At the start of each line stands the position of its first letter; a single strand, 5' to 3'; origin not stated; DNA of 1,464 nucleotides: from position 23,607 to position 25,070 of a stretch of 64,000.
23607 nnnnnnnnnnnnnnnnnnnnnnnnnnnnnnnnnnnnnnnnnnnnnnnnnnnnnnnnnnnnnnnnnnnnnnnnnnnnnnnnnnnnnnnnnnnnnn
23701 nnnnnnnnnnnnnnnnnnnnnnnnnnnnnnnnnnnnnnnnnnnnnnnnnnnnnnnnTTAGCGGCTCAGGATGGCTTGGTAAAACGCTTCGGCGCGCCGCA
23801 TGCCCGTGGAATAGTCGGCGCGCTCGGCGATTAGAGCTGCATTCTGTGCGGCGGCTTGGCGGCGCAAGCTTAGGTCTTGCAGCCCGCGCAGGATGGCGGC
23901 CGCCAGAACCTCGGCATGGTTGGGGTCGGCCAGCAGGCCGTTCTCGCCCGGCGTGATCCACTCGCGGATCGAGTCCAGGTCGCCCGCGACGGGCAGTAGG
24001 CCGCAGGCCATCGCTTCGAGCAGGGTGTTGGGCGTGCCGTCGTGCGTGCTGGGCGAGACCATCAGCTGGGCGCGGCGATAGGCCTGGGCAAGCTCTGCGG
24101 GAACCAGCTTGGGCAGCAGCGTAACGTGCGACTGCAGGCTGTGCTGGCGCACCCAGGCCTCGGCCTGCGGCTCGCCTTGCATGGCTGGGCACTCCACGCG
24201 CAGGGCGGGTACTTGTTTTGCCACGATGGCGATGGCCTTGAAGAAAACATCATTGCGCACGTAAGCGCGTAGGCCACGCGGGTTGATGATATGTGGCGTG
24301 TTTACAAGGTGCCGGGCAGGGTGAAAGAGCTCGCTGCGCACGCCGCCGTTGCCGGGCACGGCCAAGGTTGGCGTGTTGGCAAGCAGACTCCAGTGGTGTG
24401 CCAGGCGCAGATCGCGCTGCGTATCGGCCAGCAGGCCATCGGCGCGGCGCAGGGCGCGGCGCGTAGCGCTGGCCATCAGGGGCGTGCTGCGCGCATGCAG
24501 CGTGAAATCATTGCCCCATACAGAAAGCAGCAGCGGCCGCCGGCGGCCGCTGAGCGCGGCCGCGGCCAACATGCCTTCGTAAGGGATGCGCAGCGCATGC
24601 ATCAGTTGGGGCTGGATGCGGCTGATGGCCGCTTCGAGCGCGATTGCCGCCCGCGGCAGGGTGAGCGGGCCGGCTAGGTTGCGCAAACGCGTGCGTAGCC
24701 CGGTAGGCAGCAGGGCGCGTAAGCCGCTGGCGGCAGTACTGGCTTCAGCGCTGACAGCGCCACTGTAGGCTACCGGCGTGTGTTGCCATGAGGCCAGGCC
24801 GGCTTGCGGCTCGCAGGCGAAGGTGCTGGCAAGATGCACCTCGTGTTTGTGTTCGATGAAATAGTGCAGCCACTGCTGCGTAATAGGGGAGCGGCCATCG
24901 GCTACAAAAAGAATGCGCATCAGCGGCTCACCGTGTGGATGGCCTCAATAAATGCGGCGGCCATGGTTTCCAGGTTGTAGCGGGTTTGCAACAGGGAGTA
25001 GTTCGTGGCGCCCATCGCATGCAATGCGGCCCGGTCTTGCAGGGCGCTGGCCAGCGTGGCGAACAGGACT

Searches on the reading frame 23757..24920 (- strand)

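Call 37: search_protein_families(library=pfam, proteins=[window:23757-24920:-], max_evalue=0.00001)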
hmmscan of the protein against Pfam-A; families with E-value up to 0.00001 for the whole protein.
window:23757-24920:- (387 aa): 5 families
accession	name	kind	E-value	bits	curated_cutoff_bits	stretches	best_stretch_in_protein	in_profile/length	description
PF13692.12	Glyco_trans_1_4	-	6.5e-22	78.8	27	1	224-349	18-142/142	Glycosyl transferases group 1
PF00534.26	Glycos_transf_1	-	4.9e-20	72.2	26.4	1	248-357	57-166/172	Glycosyl transferases group 1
PF13477.12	Glyco_trans_4_2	-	2.3e-13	50.9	23.4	1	90-166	62-138/139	Glycosyl transferase 4-like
PF13579.12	Glyco_trans_4_4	-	2e-07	31.9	29.7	1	23-178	16-146/158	Glycosyl transferase 4-like domain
PF13524.12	Glyco_trans_1_2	-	4.9e-07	30.2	25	1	255-372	23-137/144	Glycosyl transferase-like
